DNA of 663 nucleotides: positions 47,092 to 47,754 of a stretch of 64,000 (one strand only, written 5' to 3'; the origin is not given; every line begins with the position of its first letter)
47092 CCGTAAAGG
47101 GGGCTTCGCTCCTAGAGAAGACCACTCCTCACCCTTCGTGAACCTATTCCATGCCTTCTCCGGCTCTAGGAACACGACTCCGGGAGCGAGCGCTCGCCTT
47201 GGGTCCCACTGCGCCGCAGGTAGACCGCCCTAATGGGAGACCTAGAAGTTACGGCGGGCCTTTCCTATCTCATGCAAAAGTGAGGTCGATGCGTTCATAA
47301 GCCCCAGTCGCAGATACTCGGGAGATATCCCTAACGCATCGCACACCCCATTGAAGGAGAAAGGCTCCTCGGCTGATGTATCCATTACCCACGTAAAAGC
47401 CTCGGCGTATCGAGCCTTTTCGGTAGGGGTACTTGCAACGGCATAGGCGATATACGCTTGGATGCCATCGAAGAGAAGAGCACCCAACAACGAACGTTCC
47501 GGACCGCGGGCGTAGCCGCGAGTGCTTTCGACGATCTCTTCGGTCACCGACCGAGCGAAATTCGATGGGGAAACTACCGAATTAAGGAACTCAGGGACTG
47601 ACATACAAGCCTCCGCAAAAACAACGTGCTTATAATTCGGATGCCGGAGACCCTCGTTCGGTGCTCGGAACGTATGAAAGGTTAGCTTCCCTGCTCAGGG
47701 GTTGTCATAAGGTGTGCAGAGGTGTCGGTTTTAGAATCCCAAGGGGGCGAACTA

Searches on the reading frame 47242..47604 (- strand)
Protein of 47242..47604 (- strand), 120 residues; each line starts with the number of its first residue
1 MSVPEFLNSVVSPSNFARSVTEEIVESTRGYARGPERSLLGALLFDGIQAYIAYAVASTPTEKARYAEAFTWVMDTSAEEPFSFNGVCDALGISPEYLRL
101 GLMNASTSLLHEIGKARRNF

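Call 14: search_protein_families(library=pfam, proteins=[window:47242-47604:-], max_evalue=0.001)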
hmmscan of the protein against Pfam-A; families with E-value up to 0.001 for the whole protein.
window:47242-47604:- (120 aa): 0 families

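Call 48: search_solved_structures(query=A4, max_evalue=1)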
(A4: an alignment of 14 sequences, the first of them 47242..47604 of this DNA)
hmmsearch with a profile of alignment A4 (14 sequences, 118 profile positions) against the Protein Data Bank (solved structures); distinct sequences matched with E-value up to 1: 9.
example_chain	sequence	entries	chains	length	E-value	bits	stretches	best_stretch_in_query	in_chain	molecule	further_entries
5l7a_A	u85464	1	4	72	0.03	17.1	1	59-108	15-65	SWI/SNF-related matrix-associated actin-dependent regulator of chromatin subfamily B membe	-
5gjk_B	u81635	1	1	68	0.032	17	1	59-108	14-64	SWI/SNF-related matrix-associated actin-dependent regulator of chromatin subfamily B membe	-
5l7b_A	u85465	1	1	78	0.035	16.9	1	59-109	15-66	SWI/SNF-related matrix-associated actin-dependent regulator of chromatin subfamily B membe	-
6ax5_A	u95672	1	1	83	0.04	16.7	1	59-109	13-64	SWI/SNF-related matrix-associated actin-dependent regulator of chromatin subfamily B membe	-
6kz7_B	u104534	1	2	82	0.043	16.6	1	59-108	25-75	SWI/SNF-related matrix-associated actin-dependent regulator of chromatin subfamily B membe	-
6lzp_A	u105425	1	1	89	0.049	16.4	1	59-109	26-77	SWI/SNF-related matrix-associated actin-dependent regulator of chromatin subfamily B membe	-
6kag_A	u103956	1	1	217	0.07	15.9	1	60-108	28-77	SWI/SNF-related matrix-associated actin-dependent regulator of chromatin subfamily B membe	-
6ltj_M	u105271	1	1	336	0.1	15.4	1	60-108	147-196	SWI/SNF-related matrix-associated actin-dependent regulator of chromatin subfamily B membe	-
6lth_M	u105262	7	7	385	0.15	14.9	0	60-108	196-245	SWI/SNF-related matrix-associated actin-dependent regulator of chromatin subfamily B membe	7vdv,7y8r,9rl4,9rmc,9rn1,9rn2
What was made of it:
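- Tried and rejected: The only PDB sequence hit was a chance-level match to SMARCB1 at E=0.03 (call 48).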

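Call 49: search_protein_families(library=ncbifam, proteins=[window:47242-47604:-], max_evalue=1)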
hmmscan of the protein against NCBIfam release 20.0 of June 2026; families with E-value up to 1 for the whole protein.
window:47242-47604:- (120 aa): 0 families

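Call 50: search_protein_families(library=phrogs, proteins=[window:47242-47604:-], max_evalue=1)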
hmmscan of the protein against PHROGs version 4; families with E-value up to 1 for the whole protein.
window:47242-47604:- (120 aa): 0 families

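Call 54: find_homologous_proteins(query=A5, max_evalue=0.00001)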
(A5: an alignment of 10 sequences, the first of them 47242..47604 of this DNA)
Query A5 (10 sequences) (120 aa, profile of the alignment): 481 proteins with E <= 0.00001 among 8000 candidates; the best 120 are listed.
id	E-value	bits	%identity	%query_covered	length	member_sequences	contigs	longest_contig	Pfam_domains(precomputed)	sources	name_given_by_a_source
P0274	1.3e-52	194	65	100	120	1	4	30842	-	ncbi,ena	-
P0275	1.3e-52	194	69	91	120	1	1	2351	-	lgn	-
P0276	2.7e-52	193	54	84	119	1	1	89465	-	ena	-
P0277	4.7e-52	192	69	97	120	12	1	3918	-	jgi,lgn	-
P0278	1.2e-51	191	57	100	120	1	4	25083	-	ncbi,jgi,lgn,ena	-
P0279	2.4e-51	190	68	91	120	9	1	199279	-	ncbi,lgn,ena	-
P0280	4.5e-51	189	66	91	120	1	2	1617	-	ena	-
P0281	3.6e-50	186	100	100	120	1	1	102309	-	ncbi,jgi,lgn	ncbi:MAG: hypothetical protein RL518_360 [Pseudomonadota bacterium]|jgi:hypothetical protein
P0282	1.0e-49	185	59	84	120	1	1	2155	-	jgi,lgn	-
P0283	1.5e-49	184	79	100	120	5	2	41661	-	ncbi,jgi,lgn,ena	jgi:hypothetical protein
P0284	1.7e-49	184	55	84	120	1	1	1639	-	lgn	-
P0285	1.9e-49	184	80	100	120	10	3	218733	-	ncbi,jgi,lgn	jgi:hypothetical protein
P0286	2.1e-49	184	63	100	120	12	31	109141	-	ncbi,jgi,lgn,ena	jgi:hypothetical protein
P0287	2.1e-49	184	79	89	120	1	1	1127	-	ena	-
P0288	2.6e-49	184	65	91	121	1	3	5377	-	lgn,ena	-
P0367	2.0e-44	168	49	85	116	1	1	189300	-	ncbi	ncbi:MAG: hypothetical protein R3A13_02655 [Bdellovibrionota bacterium]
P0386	1.4e-43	165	50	84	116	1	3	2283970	-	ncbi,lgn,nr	ncbi:MAG: hypothetical protein QY326_07755 [Bdellovibrionota bacterium]|nr:MAG: hypothetical protein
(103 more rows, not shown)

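Call 55: find_encoding_contigs(protein=P0386, flank=9000, max_places=1)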
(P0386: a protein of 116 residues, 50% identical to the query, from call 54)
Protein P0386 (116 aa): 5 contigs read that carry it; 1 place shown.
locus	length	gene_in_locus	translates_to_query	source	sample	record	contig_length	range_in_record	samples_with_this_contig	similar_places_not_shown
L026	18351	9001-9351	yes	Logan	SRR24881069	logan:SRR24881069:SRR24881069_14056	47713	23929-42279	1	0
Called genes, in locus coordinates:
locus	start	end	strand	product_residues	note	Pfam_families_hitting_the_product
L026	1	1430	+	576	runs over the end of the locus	-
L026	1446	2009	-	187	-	-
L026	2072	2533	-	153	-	PF01713:Smr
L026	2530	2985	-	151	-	-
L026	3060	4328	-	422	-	PF00579:tRNA-synt_1b, PF16714:TyrRSs_C (faint), PF22421:SYY_C-terminal, PF01479:S4 (weak)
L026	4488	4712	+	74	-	PF00471:Ribosomal_L33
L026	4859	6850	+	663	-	PF00122:E1-E2_ATPase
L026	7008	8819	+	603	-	PF17164:DUF5122 (faint)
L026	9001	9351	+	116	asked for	-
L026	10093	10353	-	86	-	-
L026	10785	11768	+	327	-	PF25919:BSH_CusB (faint), PF25973:BSH_CzcB (weak), PF25954:Beta-barrel_RND_2 (weak), PF25989:YknX_C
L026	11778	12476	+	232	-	PF00005:ABC_tran, PF13304:AAA_21 (faint)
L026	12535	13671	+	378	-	PF12704:MacB_PCD, PF02687:FtsX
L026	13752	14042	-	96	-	-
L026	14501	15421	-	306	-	-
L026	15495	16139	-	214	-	PF18433:DUF5610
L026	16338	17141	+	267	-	-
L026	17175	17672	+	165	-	PF04461:YajQ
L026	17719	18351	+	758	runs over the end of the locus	PF00330:Aconitase, PF00694:Aconitase_C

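Call 56: find_encoding_contigs(protein=P0367, flank=9000, max_places=1)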
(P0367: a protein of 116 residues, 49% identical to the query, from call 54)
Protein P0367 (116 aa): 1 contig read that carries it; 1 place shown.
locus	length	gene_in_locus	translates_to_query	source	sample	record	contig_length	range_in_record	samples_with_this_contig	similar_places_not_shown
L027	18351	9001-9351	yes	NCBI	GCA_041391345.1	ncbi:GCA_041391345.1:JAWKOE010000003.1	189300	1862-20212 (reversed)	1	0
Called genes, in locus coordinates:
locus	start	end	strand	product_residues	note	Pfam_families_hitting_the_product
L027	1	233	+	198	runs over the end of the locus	-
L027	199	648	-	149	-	-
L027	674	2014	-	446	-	-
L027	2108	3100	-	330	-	PF14398:ATPgrasp_YheCD (weak), PF02955:GSH-S_ATP, PF08443:RimK (weak)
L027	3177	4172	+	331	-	PF01112:Asparaginase_2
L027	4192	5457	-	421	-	PF00579:tRNA-synt_1b, PF22421:SYY_C-terminal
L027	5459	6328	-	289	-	PF00483:NTP_transferase, PF12804:NTP_transf_3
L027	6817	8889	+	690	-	PF00122:E1-E2_ATPase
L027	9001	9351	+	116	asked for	-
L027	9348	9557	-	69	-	PF03884:YacG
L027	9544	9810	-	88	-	-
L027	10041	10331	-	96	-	-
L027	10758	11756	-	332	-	-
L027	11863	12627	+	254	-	PF00266:Aminotran_5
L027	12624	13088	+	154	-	PF00266:Aminotran_5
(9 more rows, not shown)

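Call 71: predict_structure(alignment_id=A6)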
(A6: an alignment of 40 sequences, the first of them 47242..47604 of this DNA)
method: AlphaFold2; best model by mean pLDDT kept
length: 120 residues; sequences in the alignment: 40
mean_pLDDT: 80.3   pTM: 0.66
mean pLDDT of the five models: 80.3, 79.0, 78.7, 78.1, 77.0
residues with pLDDT >= 90: 59; 70-90: 29; 50-70: 20; < 50: 12
segments of 3 or more residues with pLDDT < 50: 1-12
pLDDT, mean of each block of 10 residues (from residue 1): 42 55 69 89 93 91 93 87 92 92 89 72
secondary structure, 60 per line:
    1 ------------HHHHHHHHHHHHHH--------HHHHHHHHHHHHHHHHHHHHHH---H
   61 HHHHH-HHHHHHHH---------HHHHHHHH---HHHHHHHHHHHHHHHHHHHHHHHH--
elements in order: H13-26 H35-56 H60-65 H67-74 H84-91 H95-118

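Call 73: fold_search(model_id=the predicted structure, library=pdb)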
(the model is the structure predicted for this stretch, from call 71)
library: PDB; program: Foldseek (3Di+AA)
matches with E <= 10: 94; with E <= 0.001: 0
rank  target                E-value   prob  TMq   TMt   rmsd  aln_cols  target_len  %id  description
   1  1f6g_MODEL_1_A        2.1e+00  0.08  0.20  0.17  14.0       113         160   17  POTASSIUM CHANNEL (KCSA) FULL-LENGTH FOLD (released 2001-02-21)
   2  1on2_A                2.3e+00  0.08  0.22  0.20  14.5       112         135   20  Bacillus subtilis Manganese Transport Regulator (MntR), D8M Mutant, Bound to Manganese (released 2003-07-15)
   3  6z8f_B                2.5e+00  0.11  0.26  0.08  16.9       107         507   16  Human Picobirnavirus D45-CP VLP (released 2020-09-16)
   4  1p8c_C                2.5e+00  0.08  0.20  0.20  13.1       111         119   14  Crystal structure of TM1620 (APC4843) from Thermotoga maritima (released 2003-09-23)
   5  3rpp_A                2.8e+00  0.04  0.18  0.12  13.6       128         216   12  Crystal structure of human kappa class glutathione transferase in apo form (released 2011-07-13)
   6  3rpp_B                3.1e+00  0.04  0.18  0.12  13.6       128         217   12  Crystal structure of human kappa class glutathione transferase in apo form (released 2011-07-13)
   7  2f5f_A                3.6e+00  0.06  0.22  0.20  14.4       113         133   18  Bacillus subtilis manganese transport regulator (MNTR) bound to manganese, AC conformation, pH 8.5 (released 2006-03-07)
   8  6ago_C                3.8e+00  0.13  0.35  0.27   7.8       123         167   10  Crystal structure of MRG15-ASH1L Histone methyltransferase complex (released 2019-03-13)
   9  7cr0_A                3.8e+00  0.09  0.23  0.11  19.1       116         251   16  human KCNQ2 in apo state (released 2020-09-16)
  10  6x1h_D                4.3e+00  0.06  0.24  0.17   8.6       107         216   14  Crystal structure of a guanine nucleotide exchange factor (GEF) domain from the Orientia tsutsugamushi protein OtDUB (released 2020-11-25)
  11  6wut_A                4.3e+00  0.06  0.22  0.11  13.6        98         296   14  Mitochondrial SAM complex - high resolution monomer in detergent (released 2020-08-12)
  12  2d2z_A                4.5e+00  0.09  0.30  0.20   8.2       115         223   15  Crystal structure of Soluble Form Of CLIC4 (released 2006-05-16)
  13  6v7b_a                4.5e+00  0.05  0.21  0.20   9.2        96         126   16  Cryo-EM reconstruction of Pyrobaculum filamentous virus 2 (PFV2) (released 2020-04-01)
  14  6oly_C                4.7e+00  0.09  0.27  0.13   9.3        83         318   16  Full-length MthK channel at 3.1 angstrom resolution (released 2019-12-11)
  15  1vke_D                4.7e+00  0.06  0.20  0.24  13.0       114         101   13  Crystal structure of carboxymuconolactone decarboxylase family protein possibly involved in antioxidative response (TM (released 2004-06-08)
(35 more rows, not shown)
